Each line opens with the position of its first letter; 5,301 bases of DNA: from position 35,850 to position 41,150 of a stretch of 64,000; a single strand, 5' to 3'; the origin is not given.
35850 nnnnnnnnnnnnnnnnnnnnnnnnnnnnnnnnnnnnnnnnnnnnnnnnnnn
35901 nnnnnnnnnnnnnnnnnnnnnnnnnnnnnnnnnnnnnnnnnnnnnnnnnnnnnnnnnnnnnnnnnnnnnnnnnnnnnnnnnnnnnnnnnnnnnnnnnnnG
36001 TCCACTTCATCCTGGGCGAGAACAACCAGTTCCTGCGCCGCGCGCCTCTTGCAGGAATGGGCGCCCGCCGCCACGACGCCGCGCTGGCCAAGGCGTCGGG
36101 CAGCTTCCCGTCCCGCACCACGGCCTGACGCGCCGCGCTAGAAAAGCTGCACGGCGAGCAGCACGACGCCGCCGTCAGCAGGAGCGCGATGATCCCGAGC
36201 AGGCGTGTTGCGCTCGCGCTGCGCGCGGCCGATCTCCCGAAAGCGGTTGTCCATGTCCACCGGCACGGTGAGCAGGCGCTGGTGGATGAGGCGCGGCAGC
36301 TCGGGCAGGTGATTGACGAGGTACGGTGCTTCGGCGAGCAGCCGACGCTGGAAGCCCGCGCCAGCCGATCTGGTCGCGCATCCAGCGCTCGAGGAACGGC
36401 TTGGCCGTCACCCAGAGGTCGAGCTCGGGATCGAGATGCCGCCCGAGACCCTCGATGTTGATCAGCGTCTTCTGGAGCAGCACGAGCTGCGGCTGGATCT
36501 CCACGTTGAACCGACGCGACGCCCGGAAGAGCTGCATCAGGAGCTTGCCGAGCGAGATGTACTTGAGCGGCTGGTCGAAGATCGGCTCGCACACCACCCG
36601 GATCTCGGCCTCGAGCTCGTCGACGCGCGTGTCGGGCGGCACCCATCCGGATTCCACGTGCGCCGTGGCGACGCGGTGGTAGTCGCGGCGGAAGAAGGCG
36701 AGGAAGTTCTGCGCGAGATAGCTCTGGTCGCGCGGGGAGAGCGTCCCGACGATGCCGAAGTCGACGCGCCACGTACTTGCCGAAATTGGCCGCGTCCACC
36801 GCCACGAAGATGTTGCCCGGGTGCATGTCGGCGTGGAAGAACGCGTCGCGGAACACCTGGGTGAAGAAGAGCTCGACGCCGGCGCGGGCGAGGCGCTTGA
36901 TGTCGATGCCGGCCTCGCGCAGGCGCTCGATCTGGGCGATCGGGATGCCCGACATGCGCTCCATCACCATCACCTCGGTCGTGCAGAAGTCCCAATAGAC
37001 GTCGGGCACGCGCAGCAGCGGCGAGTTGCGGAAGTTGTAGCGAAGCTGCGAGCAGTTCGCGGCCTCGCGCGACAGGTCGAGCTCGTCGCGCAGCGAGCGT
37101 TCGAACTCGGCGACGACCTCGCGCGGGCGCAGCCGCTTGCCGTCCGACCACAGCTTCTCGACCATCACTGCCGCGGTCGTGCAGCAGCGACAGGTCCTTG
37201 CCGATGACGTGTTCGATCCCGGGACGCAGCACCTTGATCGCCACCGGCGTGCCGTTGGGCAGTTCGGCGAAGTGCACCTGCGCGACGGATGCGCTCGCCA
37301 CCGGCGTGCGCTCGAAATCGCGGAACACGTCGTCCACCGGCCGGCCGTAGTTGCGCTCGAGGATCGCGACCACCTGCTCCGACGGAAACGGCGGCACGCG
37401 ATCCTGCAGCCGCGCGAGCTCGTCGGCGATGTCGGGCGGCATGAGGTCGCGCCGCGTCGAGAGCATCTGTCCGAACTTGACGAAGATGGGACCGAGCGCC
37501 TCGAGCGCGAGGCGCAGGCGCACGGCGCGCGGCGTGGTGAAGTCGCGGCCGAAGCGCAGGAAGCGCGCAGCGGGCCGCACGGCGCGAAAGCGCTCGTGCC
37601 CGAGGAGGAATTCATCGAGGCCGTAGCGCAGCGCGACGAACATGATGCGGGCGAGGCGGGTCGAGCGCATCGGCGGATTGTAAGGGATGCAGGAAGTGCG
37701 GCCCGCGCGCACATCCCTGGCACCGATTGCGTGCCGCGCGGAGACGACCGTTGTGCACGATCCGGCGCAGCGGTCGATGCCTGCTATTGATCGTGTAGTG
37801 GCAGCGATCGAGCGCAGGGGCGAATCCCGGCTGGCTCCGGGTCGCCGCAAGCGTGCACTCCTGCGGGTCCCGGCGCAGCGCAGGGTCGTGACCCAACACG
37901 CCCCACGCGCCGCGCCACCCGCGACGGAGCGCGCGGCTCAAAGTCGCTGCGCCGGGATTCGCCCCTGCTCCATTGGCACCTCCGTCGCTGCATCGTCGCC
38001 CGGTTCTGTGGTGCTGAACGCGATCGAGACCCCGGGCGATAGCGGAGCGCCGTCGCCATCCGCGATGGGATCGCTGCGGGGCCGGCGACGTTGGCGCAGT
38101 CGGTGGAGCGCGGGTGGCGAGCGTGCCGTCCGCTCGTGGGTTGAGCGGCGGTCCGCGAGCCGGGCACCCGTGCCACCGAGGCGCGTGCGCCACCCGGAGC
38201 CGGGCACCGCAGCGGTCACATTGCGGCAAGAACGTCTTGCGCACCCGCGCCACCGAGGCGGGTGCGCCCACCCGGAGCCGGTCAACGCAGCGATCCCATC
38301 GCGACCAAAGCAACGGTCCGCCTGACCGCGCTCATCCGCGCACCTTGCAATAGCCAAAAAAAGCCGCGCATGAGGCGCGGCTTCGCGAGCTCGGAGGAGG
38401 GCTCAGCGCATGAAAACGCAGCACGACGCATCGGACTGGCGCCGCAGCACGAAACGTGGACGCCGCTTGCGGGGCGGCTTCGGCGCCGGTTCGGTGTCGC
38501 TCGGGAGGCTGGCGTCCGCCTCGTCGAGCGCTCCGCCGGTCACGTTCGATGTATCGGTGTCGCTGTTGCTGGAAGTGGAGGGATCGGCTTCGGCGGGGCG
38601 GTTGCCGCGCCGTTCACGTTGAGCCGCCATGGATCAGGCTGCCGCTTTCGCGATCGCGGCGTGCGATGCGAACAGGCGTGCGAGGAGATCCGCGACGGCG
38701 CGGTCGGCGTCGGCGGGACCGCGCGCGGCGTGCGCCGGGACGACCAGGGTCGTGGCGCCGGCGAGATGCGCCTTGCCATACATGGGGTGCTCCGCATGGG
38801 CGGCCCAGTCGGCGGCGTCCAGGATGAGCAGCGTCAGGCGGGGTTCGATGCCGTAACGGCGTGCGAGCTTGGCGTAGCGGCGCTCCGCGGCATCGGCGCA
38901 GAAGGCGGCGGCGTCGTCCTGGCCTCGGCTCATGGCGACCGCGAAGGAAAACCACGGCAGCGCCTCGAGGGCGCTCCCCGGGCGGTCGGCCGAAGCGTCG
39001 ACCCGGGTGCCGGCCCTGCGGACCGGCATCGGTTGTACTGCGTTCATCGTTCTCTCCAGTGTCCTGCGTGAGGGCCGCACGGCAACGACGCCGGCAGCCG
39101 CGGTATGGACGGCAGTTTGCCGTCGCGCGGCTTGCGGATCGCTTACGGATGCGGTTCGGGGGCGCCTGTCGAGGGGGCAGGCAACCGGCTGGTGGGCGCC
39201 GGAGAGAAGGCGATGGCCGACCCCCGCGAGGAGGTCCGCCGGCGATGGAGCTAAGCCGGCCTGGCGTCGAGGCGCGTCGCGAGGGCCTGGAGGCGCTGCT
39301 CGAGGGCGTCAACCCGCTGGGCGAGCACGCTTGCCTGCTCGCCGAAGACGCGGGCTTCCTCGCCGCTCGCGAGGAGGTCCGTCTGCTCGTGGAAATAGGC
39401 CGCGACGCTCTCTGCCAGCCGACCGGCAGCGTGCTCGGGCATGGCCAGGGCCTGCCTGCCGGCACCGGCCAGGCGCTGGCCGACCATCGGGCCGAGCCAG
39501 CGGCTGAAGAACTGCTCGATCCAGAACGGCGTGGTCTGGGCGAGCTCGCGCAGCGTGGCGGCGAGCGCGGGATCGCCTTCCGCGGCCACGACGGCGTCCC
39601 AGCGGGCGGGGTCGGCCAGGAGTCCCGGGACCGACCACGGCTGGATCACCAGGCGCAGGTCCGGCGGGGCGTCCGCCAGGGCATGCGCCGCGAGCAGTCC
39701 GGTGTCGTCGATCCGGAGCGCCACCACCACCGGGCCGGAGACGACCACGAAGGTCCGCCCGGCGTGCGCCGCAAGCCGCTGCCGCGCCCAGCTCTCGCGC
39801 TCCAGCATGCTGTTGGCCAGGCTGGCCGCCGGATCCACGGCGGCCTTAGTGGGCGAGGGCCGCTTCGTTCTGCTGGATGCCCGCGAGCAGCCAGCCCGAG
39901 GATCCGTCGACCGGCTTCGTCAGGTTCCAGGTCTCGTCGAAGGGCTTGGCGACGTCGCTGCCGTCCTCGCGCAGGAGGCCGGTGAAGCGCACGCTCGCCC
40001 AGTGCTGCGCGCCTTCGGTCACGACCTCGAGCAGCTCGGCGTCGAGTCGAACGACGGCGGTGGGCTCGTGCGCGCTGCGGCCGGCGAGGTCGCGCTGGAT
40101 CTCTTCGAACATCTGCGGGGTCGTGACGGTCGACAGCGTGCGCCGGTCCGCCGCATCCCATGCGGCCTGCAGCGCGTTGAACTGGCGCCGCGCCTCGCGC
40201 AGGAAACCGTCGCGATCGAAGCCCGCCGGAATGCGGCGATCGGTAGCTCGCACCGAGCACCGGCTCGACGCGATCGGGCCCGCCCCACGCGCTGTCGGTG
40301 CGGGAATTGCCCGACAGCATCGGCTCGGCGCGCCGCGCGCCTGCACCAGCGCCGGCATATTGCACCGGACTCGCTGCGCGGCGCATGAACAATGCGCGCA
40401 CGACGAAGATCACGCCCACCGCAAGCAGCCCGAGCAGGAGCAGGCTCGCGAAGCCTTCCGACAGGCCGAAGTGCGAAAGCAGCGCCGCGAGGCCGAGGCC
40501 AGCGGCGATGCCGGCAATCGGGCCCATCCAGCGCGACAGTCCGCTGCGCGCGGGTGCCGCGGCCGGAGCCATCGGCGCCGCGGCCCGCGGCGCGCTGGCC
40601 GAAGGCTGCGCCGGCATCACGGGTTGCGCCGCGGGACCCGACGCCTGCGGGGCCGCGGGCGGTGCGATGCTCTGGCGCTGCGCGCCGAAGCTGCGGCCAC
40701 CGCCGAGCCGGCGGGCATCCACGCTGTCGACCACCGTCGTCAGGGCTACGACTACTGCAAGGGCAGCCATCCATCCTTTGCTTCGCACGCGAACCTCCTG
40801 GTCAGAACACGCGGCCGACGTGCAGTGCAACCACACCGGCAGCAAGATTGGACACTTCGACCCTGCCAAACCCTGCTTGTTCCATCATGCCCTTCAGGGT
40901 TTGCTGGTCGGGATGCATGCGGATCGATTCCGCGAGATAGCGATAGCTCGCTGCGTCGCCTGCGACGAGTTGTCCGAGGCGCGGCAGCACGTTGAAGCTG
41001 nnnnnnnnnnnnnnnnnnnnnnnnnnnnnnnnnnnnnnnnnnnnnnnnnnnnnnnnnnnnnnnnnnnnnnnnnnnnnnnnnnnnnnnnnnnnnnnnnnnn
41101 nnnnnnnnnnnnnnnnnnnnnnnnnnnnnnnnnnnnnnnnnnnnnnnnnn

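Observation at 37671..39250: ubiE-ubiJ-ubiB operon interrupted by two unknown ORFs, hairpin repeats and a terminator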

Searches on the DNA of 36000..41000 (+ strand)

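Call 9: search_rna_families(source=window, start=36000, end=41000, threshold=evalue, max_evalue=1)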
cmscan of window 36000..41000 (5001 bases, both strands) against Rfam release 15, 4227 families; matches with E-value up to 1: 2.
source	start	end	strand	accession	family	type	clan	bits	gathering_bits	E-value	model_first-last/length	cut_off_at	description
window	38356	38414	-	RF02784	SorX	Gene; sRNA;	-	23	46.6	0.029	1-73/73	no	Singlet oxygen resistance RNA X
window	38356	38471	-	RF00512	Leu_leader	Cis-reg; leader;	-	21.9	50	0.35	1-148/148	no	Leucine operon leader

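Call 92: search_dna_similar(query=window:37671-39250:+, collection=plasmids, mode=distant, max_rows=8)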
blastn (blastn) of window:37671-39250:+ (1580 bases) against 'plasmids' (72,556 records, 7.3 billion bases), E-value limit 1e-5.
No match.

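Call 93: search_dna_similar(query=window:37671-39250:+, collection=phages, mode=distant, max_rows=8)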
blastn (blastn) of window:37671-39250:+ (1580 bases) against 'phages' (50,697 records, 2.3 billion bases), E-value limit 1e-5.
No match.

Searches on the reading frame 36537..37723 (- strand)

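Call 3: search_protein_families(library=pfam, proteins=[window:36537-37723:-], max_evalue=1)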
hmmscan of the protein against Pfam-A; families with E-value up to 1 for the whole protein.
window:36537-37723:- (395 aa): 1 family
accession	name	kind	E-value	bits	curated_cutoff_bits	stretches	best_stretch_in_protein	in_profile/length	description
PF03109.22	ABC1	-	6.9e-37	127.3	22.9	1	195-310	88-203/244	ABC1 atypical kinase-like domain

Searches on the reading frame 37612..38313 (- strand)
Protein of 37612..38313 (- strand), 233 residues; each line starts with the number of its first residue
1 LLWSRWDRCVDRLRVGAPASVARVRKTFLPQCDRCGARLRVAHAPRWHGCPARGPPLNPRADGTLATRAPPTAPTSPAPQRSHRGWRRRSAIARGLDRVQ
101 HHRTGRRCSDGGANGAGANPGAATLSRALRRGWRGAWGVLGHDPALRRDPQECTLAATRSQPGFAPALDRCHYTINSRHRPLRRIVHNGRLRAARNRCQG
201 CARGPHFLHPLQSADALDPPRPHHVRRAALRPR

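Call 53: search_protein_families(library=pfam, proteins=[window:37612-38313:-], max_evalue=1)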
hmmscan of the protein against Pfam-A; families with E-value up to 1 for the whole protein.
window:37612-38313:- (233 aa): 0 families

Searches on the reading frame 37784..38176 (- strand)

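Call 53: search_protein_families(library=pfam, proteins=[window:37784-38176:-], max_evalue=1)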
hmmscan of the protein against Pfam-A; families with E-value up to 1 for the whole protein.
window:37784-38176:- (130 aa): 1 family
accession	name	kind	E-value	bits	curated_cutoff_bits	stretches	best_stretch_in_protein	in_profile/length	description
PF13178.11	DUF4005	-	0.21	12.6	22.1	1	16-82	13-77/102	Protein of unknown function (DUF4005)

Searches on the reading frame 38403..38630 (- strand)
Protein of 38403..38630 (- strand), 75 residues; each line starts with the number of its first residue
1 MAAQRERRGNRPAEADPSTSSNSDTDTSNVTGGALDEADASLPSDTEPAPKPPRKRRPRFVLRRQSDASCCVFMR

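Call 3: search_protein_families(library=pfam, proteins=[window:38403-38630:-], max_evalue=1)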
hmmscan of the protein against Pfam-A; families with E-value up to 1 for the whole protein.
window:38403-38630:- (75 aa): 0 families

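Call 4: search_protein_families(library=ncbifam, proteins=[window:38403-38630:-], max_evalue=1)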
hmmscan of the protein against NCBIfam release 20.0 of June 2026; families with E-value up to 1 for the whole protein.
window:38403-38630:- (75 aa): 1 family
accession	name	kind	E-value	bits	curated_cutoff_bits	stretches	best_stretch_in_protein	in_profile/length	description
TIGR02786.1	addB_alphas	equivalog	0.16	10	486.5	1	33-59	725-750/1024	double-strand break repair protein AddB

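Call 66: find_homologous_proteins(query=A5, max_evalue=0.01)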
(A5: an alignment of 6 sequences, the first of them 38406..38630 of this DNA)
Query A5 (6 sequences) (75 aa, profile of the alignment): 3 proteins with E <= 0.01 among 4952 candidates.
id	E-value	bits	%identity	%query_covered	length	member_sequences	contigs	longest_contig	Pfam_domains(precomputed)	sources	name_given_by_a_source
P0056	3.8e-15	74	44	24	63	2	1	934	-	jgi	jgi:hypothetical protein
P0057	8.2e-9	54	89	100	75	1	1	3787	-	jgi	jgi:hypothetical protein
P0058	1.8e-4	40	-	-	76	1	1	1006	-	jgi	jgi:hypothetical protein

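Call 68: find_encoding_contigs(protein=P0058, flank=3000, max_places=2)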
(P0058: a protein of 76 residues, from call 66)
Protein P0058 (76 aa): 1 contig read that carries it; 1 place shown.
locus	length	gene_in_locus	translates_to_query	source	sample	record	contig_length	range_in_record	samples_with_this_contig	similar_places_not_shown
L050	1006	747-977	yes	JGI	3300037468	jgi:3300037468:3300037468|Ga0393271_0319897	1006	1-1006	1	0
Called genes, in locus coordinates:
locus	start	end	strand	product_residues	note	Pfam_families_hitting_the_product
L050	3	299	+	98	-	?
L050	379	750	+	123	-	-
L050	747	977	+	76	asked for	-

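Call 94: search_protein_families(library=padloc, proteins=[window:38406-38630:-], max_evalue=0.1)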
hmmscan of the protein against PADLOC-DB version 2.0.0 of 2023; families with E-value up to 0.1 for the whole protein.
window:38406-38630:- (75 aa): 0 families

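Call 95: search_protein_families(library=phrogs, proteins=[window:38406-38630:-], max_evalue=0.1)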
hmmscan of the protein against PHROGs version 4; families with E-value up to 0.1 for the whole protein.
window:38406-38630:- (75 aa): 0 families
